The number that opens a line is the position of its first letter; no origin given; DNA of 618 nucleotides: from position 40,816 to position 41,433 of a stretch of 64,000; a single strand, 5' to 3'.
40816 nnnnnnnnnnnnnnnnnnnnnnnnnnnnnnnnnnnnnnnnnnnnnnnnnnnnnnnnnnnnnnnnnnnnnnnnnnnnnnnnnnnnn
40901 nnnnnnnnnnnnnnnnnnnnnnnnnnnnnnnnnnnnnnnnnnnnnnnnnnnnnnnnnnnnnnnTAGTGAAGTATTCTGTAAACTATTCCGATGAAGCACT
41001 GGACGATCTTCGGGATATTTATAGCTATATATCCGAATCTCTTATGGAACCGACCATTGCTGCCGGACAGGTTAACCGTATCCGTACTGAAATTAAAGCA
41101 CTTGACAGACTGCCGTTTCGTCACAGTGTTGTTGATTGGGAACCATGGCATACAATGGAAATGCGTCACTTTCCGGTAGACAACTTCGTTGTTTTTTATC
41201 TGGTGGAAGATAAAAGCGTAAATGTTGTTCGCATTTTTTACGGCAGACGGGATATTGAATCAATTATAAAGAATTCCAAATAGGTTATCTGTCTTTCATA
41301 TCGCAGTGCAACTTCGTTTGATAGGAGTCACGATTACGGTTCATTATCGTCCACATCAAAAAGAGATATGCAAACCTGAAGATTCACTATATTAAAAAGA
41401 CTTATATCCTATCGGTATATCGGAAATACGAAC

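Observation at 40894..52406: Reciprocally decayed duplicate copies of a relBE-abiEi module bracket the 10-kb signalling/adhesin cassette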

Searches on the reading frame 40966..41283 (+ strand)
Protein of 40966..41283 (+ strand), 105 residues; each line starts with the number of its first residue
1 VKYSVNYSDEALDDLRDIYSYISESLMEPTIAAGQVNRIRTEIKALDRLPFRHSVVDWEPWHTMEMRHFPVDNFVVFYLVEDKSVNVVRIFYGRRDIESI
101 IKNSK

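Call 6: search_protein_families(library=pfam, proteins=[window:40966-41283:+], max_evalue=0.01)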
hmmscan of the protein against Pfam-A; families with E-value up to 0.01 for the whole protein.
window:40966-41283:+ (105 aa): 1 family
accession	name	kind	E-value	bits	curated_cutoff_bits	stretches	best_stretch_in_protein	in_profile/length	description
PF05016.21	ParE_toxin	-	2.5e-10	41.2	23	1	5-96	1-88/89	ParE toxin of type II toxin-antitoxin system, parDE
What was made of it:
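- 40966..41283 (+): RelE/ParE-superfamily toxin gene, intact (105 aa), 2 nt after the relB stop. Pfam ParE_toxin 41.2 bits vs 23 (call 6).
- Checked: Gene content is as described. relB (40658-40963) and a RelE/ParE-family toxin gene (40966-41283) are intact in copy 1. abiEi (51816-52406) is intact in copy 2 (Pfam, call 6).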

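Call 8: find_encoding_contigs(protein=window:40966-41283:+, flank=10000, max_places=10)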
Protein window:40966-41283:+ (105 aa): 24 contigs read that carry it; 10 places shown.
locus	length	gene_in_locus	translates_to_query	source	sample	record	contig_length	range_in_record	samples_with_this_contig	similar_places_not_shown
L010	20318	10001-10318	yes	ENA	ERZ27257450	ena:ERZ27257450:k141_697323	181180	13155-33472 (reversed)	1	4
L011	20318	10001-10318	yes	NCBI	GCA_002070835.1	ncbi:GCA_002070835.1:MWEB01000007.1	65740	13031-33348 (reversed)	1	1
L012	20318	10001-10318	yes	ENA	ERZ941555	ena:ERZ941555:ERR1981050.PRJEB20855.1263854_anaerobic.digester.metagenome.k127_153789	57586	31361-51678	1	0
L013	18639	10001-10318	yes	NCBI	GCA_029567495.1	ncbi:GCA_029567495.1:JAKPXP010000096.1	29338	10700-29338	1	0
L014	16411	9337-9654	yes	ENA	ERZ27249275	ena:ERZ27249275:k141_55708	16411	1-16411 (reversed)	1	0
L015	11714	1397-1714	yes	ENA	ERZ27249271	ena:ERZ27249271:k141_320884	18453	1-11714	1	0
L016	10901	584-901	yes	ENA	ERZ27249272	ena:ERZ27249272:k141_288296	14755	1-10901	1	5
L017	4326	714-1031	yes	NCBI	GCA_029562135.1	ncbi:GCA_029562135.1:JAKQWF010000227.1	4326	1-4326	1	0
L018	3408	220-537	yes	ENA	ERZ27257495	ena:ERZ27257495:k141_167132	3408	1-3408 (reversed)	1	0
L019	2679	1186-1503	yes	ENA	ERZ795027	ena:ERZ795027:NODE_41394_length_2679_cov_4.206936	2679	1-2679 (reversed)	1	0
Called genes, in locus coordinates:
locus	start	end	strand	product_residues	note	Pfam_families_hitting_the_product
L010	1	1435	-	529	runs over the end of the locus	-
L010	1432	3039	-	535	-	-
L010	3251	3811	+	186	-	PF04011:LemA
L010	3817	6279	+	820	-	PF09972:DUF2207, PF20990:DUF2207_C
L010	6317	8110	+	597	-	PF07881:Fucose_iso_N1, PF07882:Fucose_iso_N2, PF02952:Fucose_iso_C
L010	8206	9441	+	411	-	-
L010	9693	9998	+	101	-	PF04221:RelB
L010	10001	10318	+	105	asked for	PF05016:ParE_toxin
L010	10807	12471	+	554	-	PF16927:HisKA_7TM (weak)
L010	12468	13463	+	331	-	-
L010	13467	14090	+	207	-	PF00072:Response_reg, PF00196:GerE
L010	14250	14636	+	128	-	-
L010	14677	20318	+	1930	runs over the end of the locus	PF18998:Flg_new_2, PF00449:Urease_alpha (faint), PF09479:Flg_new (weak), PF02368:Big_2, PF21461:HL_N-beta (faint), PF00395:SLH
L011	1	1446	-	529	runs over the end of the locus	-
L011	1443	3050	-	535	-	-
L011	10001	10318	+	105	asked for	PF05016:ParE_toxin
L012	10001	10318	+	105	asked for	PF05016:ParE_toxin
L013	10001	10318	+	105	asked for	PF05016:ParE_toxin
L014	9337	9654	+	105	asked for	PF05016:ParE_toxin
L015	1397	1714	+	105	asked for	PF05016:ParE_toxin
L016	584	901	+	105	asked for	PF05016:ParE_toxin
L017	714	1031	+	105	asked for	PF05016:ParE_toxin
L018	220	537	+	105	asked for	PF05016:ParE_toxin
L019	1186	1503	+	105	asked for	PF05016:ParE_toxin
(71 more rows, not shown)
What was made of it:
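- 40966..41283 (+): The exact protein occurs on 24 contigs read (call 8).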

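Call 15: find_related_loci(query=window:40966-41283:+, collection=genome_contigs, flank=8000)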
Query window:40966-41283:+ (105 aa) in genome_contigs; peptide patterns used: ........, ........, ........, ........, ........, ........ (x = any residue, [..] = any of these).
161 stretches matched a pattern; 13 encode a relative of the query (tblastn E <= 1e-3); 13 distinct loci.
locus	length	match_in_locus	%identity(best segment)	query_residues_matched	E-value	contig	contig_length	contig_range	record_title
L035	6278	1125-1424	60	3-100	6e-36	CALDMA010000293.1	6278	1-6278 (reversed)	MAG TPA_asm: uncultured Oscillospiraceae bacterium isolate SRR1747033_bin.25_CONCOCT_v1.1_MAG genome assembly, contig: E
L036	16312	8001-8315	52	3-105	7e-35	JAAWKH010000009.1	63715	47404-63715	MAG: Peptococcaceae bacterium isolate ABMPRH_86_1 SL341413_scaffold_415, whole genome shotgun sequence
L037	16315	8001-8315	55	3-105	6e-35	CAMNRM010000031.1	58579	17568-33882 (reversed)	MAG: uncultured Clostridium sp. isolate SRR19792994_bin.56_metawrap_v1.3_MAG genome assembly, contig: ERZ12290372_990, w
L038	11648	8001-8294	56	3-98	2e-33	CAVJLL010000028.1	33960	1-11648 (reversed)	Clostridium sp. CAG:508 isolate H07654-L1_cleanbin_000007 genome assembly, contig: Spades_H07654-L1_contig_958, whole ge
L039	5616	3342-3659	52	2-105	1e-33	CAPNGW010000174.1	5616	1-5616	MAG TPA_asm: uncultured Lachnospiraceae bacterium isolate MGBC102304 genome assembly, contig: MGBC102304.174, whole geno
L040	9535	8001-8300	55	3-100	6e-33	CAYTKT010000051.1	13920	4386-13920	MAG TPA_asm: uncultured Oscillospiraceae bacterium isolate SRP314395_co1_80 genome assembly, contig: NODE_4002_length_13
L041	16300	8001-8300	56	3-100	6e-33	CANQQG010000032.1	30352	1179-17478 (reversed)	MAG: uncultured Lachnospiraceae bacterium isolate Lapin-011__bin15 genome assembly, contig: Lapin-011__NODE_1391_length_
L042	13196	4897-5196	54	3-100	2e-32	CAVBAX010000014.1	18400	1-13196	Candidatus Methanomethylophilaceae archaeon isolate G02609-L1_cleanbin_000011 genome assembly, contig: Spades_G02609-L1_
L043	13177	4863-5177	50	3-105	4e-30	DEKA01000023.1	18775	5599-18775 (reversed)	MAG TPA_asm: Lachnospiraceae bacterium UBA2734 UBA2734_contig_5652, whole genome shotgun sequence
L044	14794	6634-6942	49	3-103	4e-30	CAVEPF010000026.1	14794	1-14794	Anaerotignum sp. isolate G02652-L1_cleanbin_000033 genome assembly, contig: Spades_G02652-L1_contig_2428, whole genome s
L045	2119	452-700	54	3-85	4e-27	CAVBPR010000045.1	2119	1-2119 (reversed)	bacterium isolate G02643-L1_cleanbin_000026 genome assembly, contig: Spades_G02643-L1_contig_12396, whole genome shotgun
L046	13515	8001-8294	44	3-98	7e-24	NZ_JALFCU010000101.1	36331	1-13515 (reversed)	MAG: Selenomonas sp. isolate SUG563 k141_213845, whole genome shotgun sequence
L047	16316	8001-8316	31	3-104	2e-11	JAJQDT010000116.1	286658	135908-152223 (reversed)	MAG: Lachnospiraceae bacterium isolate MI.11_2 NODE_1_length_286658_cov_28.138387, whole genome shotgun sequence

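Call 49: search_protein_families(library=ncbifam, proteins=[window:40966-41283:+], max_evalue=0.001)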
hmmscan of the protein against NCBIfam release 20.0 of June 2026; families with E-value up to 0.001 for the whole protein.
window:40966-41283:+ (105 aa): 1 family
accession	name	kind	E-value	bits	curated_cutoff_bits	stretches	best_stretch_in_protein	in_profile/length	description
TIGR02385.1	RelE_StbE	subfamily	9.9e-06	26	27.9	1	5-95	2-84/88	type II toxin-antitoxin system mRNA interferase toxin, RelE/StbE family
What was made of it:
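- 40966..41283 (+): NCBIfam RelE_StbE 26.0, just under its 27.9 cut-off (call 49).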

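Call 50: find_homologous_proteins(query=window:40966-41283:+, max_evalue=1e-10)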
Query window:40966-41283:+ (105 aa): 289 proteins with E <= 1e-10 among 290 candidates; the best 120 are listed.
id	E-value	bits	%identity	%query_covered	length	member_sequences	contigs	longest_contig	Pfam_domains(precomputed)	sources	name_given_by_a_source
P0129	8.0e-63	227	99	100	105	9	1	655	PF05016.22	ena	-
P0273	4.6e-35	138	57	99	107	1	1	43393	PF05016.22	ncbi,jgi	-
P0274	4.9e-34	134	59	98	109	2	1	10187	PF05016.22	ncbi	-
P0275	2.2e-33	132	63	94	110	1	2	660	PF05016.22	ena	-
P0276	3.7e-33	131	63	94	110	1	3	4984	PF05016.22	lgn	-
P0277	7.4e-33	130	57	98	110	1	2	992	PF05016.22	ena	-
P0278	1.1e-32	130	62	94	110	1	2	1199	PF05016.22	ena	-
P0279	1.3e-32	130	59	96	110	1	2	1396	PF05016.22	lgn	-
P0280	1.3e-32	130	57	98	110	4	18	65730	PF05016.22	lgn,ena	-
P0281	1.4e-32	130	61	98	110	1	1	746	PF05016.22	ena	-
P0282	1.4e-32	130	62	94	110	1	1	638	PF05016.22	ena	-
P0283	1.4e-32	130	58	99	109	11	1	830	PF05016.22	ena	-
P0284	1.4e-32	130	62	98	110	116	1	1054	PF05016.22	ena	-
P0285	3.4e-32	128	62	98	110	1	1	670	PF05016.22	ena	-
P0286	3.4e-32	128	59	98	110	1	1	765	PF05016.22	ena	-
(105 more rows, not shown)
